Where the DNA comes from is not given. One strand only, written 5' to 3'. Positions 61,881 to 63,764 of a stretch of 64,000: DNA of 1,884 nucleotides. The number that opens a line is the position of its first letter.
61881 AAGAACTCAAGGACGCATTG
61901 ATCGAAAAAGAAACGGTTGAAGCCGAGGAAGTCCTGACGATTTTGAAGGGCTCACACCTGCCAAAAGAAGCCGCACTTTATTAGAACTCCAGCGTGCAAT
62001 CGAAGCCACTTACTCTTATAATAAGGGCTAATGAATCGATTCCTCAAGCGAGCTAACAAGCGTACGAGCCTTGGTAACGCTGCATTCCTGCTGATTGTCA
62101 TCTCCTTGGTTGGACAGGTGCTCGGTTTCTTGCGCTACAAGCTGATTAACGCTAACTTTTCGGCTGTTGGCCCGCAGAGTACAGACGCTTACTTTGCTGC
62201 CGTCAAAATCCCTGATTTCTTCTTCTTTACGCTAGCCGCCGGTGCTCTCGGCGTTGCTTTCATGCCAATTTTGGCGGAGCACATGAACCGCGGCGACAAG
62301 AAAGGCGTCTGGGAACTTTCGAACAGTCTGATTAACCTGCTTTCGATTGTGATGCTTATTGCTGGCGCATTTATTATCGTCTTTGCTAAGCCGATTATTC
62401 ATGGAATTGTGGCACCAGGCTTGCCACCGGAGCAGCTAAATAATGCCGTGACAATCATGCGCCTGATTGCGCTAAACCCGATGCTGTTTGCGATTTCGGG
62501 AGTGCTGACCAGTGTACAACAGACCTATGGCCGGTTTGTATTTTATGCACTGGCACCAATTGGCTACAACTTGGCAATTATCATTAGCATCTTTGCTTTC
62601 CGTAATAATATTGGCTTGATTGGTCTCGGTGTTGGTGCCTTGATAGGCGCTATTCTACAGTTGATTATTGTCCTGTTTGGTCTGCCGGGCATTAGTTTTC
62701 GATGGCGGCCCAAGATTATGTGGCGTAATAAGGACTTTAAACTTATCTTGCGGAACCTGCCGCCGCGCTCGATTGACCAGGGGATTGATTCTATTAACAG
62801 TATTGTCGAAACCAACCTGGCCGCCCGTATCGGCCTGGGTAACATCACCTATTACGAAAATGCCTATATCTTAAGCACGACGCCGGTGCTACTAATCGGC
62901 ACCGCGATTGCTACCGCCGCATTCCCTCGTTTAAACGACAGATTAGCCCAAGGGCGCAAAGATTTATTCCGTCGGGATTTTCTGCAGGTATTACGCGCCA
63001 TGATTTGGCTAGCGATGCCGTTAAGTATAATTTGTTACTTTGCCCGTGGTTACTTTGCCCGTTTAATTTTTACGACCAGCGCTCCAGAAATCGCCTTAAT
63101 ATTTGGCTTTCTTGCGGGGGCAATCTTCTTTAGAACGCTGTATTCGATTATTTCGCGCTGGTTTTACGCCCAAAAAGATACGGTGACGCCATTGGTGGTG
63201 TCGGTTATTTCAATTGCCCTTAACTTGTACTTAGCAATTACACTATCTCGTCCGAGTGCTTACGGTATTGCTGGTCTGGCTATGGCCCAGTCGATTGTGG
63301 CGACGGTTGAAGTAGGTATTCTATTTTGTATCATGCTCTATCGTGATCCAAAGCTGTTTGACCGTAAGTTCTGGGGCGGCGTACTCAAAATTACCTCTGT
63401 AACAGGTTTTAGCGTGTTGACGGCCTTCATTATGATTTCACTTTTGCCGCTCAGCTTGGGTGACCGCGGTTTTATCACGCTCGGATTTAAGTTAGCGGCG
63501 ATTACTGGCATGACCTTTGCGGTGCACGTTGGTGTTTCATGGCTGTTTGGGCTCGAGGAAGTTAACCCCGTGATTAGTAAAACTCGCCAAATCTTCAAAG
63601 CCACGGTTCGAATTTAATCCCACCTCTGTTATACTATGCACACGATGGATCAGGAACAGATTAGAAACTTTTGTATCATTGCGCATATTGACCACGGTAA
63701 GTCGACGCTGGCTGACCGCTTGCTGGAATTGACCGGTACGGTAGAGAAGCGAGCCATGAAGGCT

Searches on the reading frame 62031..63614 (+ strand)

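Call 70: search_protein_families(library=pfam, proteins=[window:62031-63614:+], max_evalue=0.0001)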
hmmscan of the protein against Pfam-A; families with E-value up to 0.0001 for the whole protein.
window:62031-63614:+ (528 aa): 2 families
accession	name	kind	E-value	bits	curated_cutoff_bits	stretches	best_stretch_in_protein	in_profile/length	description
PF03023.19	MurJ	-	1.4e-67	228.8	27.4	1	51-466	11-429/451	Lipid II flippase MurJ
PF01554.23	MatE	-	7.8e-09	35.9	24.9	1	284-402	39-159/161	MatE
